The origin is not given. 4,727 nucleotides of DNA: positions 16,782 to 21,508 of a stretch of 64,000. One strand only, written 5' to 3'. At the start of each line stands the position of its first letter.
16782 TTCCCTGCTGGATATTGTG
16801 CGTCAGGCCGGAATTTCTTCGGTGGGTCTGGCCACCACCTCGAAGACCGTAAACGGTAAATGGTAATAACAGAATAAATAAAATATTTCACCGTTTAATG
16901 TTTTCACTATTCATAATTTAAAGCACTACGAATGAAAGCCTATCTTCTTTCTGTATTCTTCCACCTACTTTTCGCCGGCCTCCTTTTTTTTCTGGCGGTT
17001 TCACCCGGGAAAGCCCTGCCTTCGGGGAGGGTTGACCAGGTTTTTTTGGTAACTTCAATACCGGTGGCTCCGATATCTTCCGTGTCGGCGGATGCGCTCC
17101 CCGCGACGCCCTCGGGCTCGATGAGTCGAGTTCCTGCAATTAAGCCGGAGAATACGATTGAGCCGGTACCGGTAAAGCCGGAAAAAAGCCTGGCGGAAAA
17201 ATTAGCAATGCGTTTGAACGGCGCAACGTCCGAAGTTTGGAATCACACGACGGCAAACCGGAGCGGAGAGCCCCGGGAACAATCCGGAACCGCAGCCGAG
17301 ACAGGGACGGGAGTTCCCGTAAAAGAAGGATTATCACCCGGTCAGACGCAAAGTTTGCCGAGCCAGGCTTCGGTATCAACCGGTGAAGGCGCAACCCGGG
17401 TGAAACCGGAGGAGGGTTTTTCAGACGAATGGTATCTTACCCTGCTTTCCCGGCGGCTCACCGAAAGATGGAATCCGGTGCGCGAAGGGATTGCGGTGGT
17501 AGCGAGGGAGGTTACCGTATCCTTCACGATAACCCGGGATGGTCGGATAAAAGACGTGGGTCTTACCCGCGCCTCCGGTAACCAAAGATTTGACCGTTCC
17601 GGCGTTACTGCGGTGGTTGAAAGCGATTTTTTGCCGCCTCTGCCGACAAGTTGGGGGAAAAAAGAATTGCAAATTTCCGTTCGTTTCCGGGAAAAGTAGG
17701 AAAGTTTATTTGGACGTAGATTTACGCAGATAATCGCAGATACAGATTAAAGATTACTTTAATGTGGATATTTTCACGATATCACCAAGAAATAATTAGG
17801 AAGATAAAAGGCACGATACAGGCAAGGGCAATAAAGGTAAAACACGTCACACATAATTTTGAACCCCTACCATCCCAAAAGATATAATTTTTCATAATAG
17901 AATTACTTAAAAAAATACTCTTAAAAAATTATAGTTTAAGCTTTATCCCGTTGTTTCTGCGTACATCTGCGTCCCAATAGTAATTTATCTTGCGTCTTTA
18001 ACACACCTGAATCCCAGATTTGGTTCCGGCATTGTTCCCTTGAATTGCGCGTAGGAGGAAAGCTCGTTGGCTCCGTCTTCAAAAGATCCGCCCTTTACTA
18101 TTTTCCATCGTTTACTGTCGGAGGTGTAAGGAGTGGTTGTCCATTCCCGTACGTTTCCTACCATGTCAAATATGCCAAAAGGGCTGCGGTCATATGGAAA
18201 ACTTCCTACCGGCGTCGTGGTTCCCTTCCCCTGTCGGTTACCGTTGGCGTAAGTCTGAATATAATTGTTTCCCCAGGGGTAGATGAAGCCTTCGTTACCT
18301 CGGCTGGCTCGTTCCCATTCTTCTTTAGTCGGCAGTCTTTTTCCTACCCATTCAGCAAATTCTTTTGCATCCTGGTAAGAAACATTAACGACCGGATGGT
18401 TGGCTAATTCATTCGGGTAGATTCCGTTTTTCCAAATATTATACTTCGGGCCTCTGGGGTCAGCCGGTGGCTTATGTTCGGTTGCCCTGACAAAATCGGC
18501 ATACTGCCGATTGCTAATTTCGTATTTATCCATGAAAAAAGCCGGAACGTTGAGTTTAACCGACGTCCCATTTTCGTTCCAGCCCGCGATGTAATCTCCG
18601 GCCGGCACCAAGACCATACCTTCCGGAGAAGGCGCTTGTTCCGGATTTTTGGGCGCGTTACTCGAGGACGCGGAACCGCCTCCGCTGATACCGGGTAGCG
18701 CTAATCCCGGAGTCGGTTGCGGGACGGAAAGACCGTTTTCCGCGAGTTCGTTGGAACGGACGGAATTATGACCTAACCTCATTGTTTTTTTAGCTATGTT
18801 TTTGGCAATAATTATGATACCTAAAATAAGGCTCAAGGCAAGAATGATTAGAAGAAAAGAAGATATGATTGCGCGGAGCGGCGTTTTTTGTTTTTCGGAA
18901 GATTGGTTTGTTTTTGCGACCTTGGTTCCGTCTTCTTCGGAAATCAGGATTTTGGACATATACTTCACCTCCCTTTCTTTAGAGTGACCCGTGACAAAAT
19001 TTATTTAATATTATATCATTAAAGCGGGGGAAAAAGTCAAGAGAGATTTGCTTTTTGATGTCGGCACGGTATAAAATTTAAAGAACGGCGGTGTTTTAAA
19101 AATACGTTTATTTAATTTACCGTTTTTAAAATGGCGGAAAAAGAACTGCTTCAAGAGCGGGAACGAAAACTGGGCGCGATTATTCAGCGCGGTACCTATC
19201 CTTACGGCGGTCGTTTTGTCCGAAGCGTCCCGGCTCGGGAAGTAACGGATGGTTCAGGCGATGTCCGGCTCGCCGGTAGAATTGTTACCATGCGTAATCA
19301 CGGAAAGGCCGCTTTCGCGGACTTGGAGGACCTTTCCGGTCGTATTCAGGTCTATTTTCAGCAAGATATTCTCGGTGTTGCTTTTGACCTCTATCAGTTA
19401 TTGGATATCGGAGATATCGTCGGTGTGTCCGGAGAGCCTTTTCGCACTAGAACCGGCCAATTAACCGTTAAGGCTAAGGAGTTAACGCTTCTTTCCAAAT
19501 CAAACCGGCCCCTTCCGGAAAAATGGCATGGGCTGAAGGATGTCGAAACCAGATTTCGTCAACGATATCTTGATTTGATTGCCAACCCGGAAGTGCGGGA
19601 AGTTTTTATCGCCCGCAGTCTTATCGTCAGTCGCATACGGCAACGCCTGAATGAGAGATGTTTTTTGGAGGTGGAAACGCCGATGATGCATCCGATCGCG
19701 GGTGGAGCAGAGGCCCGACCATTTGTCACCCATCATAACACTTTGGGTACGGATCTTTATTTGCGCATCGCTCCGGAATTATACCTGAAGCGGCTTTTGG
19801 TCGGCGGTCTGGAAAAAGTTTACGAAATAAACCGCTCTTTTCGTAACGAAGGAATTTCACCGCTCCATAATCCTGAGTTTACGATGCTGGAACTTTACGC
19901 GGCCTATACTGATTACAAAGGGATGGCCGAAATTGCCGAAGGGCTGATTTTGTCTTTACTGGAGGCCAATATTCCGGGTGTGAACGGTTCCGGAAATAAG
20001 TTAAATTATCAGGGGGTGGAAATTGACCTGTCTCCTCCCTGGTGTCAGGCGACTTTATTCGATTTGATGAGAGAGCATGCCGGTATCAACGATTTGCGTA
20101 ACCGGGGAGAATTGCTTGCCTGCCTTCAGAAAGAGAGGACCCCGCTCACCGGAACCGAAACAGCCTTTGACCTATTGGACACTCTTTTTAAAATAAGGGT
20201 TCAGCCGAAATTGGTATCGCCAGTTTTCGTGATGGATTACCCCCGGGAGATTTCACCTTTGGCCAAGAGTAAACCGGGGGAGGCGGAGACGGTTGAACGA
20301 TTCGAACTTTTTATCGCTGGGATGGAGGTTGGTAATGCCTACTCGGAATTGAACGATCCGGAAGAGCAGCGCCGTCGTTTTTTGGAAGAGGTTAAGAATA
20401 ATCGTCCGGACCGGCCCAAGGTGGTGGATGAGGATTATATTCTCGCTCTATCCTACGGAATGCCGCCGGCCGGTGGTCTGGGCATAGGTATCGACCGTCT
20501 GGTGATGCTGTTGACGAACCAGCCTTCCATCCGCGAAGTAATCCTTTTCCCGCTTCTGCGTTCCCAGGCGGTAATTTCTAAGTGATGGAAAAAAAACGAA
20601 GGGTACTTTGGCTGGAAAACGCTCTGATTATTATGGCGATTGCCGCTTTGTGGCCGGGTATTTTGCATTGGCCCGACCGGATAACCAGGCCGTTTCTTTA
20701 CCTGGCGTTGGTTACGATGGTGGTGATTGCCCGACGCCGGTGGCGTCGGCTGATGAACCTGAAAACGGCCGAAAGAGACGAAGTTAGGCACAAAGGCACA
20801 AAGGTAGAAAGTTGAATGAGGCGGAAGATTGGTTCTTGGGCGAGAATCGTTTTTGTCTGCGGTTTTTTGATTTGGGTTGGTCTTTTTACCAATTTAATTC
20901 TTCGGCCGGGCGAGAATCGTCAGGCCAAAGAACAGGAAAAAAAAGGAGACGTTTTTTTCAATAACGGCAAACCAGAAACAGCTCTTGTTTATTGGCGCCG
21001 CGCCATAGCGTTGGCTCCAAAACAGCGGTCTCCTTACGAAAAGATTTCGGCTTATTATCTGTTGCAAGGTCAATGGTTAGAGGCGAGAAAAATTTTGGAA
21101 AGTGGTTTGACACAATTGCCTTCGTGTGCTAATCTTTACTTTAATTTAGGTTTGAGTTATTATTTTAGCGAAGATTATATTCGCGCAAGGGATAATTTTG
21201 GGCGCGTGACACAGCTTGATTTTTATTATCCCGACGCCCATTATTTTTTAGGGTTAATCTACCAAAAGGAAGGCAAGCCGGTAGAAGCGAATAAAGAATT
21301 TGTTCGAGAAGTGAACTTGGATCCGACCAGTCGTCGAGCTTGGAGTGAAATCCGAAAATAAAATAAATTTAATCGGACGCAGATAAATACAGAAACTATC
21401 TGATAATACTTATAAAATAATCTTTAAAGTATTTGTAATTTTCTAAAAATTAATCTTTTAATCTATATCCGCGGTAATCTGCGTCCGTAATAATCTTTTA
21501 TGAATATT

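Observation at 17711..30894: Family of AT-rich MITE-like elements with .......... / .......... terminal inverted repeats (three copies)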

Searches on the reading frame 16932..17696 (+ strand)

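Call 111: search_protein_families(library=pfam, proteins=[window:16932-17696:+], max_evalue=0.00001)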
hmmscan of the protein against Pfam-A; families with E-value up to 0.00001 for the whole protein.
window:16932-17696:+ (255 aa): 2 families
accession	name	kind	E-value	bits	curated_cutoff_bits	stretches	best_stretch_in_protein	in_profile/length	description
PF13103.11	TonB_2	-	2e-14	53.9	22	1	166-252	2-85/85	TonB C terminal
PF03544.19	TonB_C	-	4.9e-07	30.6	24.6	1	194-252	18-77/79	Gram-negative bacterial TonB protein C-terminal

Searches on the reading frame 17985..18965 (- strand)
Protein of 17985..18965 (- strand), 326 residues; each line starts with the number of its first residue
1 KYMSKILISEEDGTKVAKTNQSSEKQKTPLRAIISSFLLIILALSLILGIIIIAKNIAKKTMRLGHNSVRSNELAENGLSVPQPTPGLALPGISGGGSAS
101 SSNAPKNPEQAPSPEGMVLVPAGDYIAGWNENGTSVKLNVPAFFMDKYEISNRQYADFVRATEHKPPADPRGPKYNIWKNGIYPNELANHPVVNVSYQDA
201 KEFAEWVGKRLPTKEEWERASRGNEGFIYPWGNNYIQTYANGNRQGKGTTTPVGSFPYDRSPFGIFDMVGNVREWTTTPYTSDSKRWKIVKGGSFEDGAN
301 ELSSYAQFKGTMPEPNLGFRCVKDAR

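Call 65: find_homologous_proteins(query=window:17985-18965:-, max_evalue=1e-30)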
Query window:17985-18965:- (326 aa): 97 proteins with E <= 1e-30 among 2323 candidates.
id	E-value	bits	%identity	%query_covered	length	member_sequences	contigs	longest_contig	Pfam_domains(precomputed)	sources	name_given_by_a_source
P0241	1.9e-218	742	100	99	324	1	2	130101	PF03781.23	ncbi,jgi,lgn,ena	ncbi:MAG: SUMF1/EgtB/PvdO family nonheme iron enzyme [Candidatus Ratteibacteria bacterium]|jgi:formy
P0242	1.9e-161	555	75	99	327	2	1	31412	PF03781.23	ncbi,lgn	ncbi:MAG: SUMF1/EgtB/PvdO family nonheme iron enzyme [Candidatus Omnitrophota bacterium]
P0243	4.3e-161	553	76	99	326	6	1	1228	PF03781.23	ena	-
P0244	4.3e-158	544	75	99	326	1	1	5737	PF03781.23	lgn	-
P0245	9.3e-155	533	73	98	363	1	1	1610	PF03781.23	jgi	jgi:formylglycine-generating enzyme required for sulfatase activity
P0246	1.8e-147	509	70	99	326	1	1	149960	PF03781.23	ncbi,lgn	ncbi:MAG: SUMF1/EgtB/PvdO family nonheme iron enzyme [Candidatus Omnitrophota bacterium]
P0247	1.1e-146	506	70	99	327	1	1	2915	PF03781.23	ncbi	-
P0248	3.3e-146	505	67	99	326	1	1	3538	PF03781.23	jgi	jgi:formylglycine-generating enzyme required for sulfatase activity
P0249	4.5e-144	498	70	99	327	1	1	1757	PF03781.23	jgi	jgi:formylglycine-generating enzyme required for sulfatase activity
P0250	5.1e-144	497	69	99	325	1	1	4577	PF03781.23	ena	-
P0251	5.2e-144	497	69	99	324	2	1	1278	PF03781.23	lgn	-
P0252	2.2e-142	492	70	99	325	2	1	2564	PF03781.23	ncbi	-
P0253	1.4e-126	440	58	99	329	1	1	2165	PF03781.23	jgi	jgi:formylglycine-generating enzyme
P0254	1.9e-101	357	54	99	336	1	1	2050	PF03781.23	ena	-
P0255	7.6e-98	346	50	99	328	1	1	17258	PF03781.23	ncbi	ncbi:MAG: SUMF1/EgtB/PvdO family nonheme iron enzyme [Candidatus Omnitrophota bacterium]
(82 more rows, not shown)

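Call 66: find_encoding_contigs(protein=P0241, flank=2500, max_places=5)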
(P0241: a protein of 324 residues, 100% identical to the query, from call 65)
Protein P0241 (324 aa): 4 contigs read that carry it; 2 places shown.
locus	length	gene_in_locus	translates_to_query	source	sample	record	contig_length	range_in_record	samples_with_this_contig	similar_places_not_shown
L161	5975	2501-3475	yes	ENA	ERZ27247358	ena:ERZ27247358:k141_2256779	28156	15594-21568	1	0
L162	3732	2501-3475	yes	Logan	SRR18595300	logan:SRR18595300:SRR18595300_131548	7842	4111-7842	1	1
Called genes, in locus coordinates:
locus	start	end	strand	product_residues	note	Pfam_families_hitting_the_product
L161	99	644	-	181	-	PF00515:TPR_1 (faint), PF07719:TPR_2 (faint), PF13424:TPR_12 (faint), PF13428:TPR_14 (faint), PF13174:TPR_6 (faint), PF13181:TPR_8 (faint), PF13414:TPR_11 (faint), PF13432:TPR_16 (faint), +1 more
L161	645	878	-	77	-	-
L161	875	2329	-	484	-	PF01336:tRNA_anti-codon, PF00152:tRNA-synt_2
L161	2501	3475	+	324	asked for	PF03781:FGE-sulfatase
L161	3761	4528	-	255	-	PF13103:TonB_2, PF03544:TonB_C (weak)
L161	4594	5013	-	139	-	PF02472:ExbD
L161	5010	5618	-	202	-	PF01618:MotA_ExbB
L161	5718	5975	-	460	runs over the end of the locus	PF01704:UDPGP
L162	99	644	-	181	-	PF00515:TPR_1 (faint), PF07719:TPR_2 (faint), PF13424:TPR_12 (faint), PF13428:TPR_14 (faint), PF13174:TPR_6 (faint), PF13181:TPR_8 (faint), PF13414:TPR_11 (faint), PF13432:TPR_16 (faint), +1 more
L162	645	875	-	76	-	-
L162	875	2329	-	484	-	PF01336:tRNA_anti-codon, PF00152:tRNA-synt_2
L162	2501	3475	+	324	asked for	PF03781:FGE-sulfatase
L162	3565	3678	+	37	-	-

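Call 67: find_encoding_contigs(protein=P0242, flank=2500, max_places=3)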
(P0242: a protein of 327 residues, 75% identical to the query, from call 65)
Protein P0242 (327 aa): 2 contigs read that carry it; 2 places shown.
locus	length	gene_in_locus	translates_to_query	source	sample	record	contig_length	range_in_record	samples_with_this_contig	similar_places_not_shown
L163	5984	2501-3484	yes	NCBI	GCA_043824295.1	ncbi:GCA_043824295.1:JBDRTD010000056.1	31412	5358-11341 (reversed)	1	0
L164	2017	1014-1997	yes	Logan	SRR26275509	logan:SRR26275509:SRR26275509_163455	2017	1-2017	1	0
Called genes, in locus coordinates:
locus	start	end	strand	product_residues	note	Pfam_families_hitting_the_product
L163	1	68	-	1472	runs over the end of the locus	PF04389:Peptidase_M28, PF02687:FtsX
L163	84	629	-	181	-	PF13424:TPR_12 (faint), PF13428:TPR_14 (faint), PF00515:TPR_1 (faint), PF07721:TPR_4 (faint), PF13432:TPR_16 (weak), PF07719:TPR_2 (weak), PF13432:TPR_16, PF14559:TPR_19 (weak), +6 more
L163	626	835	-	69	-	-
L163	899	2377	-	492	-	PF01336:tRNA_anti-codon, PF00152:tRNA-synt_2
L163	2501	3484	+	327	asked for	PF03781:FGE-sulfatase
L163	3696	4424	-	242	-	PF13103:TonB_2, PF03544:TonB_C (weak)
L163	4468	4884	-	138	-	PF02472:ExbD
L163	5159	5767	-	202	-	PF01618:MotA_ExbB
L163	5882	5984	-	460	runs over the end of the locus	PF01704:UDPGP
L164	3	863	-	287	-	?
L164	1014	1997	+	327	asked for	PF03781:FGE-sulfatase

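Call 68: find_encoding_contigs(protein=P0246, flank=2500, max_places=3)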
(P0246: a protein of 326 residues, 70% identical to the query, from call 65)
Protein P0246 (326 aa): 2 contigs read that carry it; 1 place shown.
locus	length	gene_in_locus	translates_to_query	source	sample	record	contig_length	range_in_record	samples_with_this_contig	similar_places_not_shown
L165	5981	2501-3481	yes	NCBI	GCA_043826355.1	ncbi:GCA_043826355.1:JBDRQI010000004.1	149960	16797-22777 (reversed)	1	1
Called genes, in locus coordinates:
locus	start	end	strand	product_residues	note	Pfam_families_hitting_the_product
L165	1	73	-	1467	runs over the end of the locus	PF04389:Peptidase_M28, PF12704:MacB_PCD (weak), PF02687:FtsX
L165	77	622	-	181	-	PF13424:TPR_12 (faint), PF13428:TPR_14 (faint), PF00515:TPR_1 (faint), PF13174:TPR_6 (faint), PF13181:TPR_8 (faint), PF07719:TPR_2 (weak), PF13414:TPR_11 (weak), PF13432:TPR_16, +2 more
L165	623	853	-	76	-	-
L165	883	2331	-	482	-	PF01336:tRNA_anti-codon, PF00152:tRNA-synt_2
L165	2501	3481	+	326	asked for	PF03781:FGE-sulfatase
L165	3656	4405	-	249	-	PF13103:TonB_2, PF03544:TonB_C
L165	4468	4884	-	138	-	PF02472:ExbD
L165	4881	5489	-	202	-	PF01618:MotA_ExbB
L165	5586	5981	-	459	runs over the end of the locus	PF01704:UDPGP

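Call 85: list_cluster_members(proteins=[P0121, P0241, P0001])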
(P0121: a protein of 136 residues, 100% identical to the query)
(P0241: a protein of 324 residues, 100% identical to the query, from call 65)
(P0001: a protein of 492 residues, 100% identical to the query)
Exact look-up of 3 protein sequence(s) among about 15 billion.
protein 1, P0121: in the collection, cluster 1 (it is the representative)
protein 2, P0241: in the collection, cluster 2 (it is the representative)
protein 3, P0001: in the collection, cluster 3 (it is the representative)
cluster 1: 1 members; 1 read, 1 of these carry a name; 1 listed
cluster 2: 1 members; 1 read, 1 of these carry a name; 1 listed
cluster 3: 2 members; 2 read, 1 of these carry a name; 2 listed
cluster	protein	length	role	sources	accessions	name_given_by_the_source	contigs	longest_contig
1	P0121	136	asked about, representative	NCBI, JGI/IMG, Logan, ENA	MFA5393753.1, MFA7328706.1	MAG: GxxExxY protein [Candidatus Ratteibacteria bacterium] | GxxExxY protein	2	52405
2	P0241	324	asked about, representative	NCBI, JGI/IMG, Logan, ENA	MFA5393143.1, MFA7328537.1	MAG: SUMF1/EgtB/PvdO family nonheme iron enzyme [Candidatus Ratteibacteria bacterium] | formylglycine-generating enzyme required for sulfatase activity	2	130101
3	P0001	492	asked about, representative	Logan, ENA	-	-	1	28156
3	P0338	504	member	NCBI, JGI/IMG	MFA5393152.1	MAG: anthranilate synthase component I [Candidatus Ratteibacteria bacterium] | anthranilate synthase component 1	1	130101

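Call 111: search_protein_families(library=pfam, proteins=[window:17985-18965:-], max_evalue=0.00001)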
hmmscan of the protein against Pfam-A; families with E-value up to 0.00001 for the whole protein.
window:17985-18965:- (326 aa): 1 family
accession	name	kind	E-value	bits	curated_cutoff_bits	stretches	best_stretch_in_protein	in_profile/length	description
PF03781.23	FGE-sulfatase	-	1.3e-47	163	23.3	1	115-323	3-255/255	Sulfatase-modifying factor enzyme 1-like domain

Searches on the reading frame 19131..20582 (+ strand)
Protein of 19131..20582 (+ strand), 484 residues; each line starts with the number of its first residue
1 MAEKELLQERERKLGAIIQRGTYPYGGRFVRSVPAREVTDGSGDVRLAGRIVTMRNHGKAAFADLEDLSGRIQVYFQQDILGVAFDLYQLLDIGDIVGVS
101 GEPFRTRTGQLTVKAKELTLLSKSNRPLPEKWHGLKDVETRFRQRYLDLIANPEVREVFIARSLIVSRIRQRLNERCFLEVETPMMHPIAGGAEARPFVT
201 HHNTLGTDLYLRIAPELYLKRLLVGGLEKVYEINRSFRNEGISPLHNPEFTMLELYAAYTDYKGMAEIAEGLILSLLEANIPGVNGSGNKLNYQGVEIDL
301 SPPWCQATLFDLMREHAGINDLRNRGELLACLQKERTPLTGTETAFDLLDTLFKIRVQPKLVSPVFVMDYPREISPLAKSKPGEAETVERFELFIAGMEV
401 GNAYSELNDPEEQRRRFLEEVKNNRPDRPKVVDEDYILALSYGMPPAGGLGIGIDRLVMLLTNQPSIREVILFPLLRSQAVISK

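Call 111: search_protein_families(library=pfam, proteins=[window:19131-20582:+], max_evalue=0.00001)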
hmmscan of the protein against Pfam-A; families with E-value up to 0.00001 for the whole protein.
window:19131-20582:+ (484 aa): 2 families
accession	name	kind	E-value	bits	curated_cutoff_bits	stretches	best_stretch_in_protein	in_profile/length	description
PF00152.25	tRNA-synt_2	-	2.1e-85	287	25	1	138-475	2-306/308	tRNA synthetases class II (D, K and N)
PF01336.31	tRNA_anti-codon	-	3.3e-18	65.8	27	1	45-121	1-75/75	OB-fold nucleic acid binding domain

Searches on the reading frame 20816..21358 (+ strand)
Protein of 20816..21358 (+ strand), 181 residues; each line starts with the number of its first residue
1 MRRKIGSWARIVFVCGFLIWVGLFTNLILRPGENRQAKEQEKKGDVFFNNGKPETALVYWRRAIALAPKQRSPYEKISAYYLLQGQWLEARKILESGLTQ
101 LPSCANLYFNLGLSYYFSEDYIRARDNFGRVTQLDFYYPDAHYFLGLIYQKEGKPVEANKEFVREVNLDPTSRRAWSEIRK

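Call 111: search_protein_families(library=pfam, proteins=[window:20816-21358:+], max_evalue=0.00001)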
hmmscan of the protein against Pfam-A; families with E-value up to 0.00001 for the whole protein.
window:20816-21358:+ (181 aa): 8 families
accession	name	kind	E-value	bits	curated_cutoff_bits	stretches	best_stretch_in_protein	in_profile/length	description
PF07719.23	TPR_2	-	4.5e-18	64.3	27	0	139-171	1-33/34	Tetratricopeptide repeat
PF00515.34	TPR_1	-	1e-13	50.9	27.8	0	43-69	7-33/34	Tetratricopeptide repeat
PF13428.12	TPR_14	-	5.1e-12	45.6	23.5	0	79-112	9-42/44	Tetratricopeptide repeat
PF13414.12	TPR_11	-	5.9e-12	45.5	26.8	0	123-153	12-42/42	TPR repeat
PF13424.12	TPR_12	-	6.4e-08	33.1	30.1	0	76-133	8-73/77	Tetratricopeptide repeat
PF13181.12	TPR_8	-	8.2e-08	32.3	25.7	0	105-135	1-31/34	Tetratricopeptide repeat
PF13432.12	TPR_16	-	1.6e-07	32.1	32.7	0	110-159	2-51/65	Tetratricopeptide repeat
PF13174.12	TPR_6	-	1.6e-06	28.8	26.3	0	42-69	5-32/33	Tetratricopeptide repeat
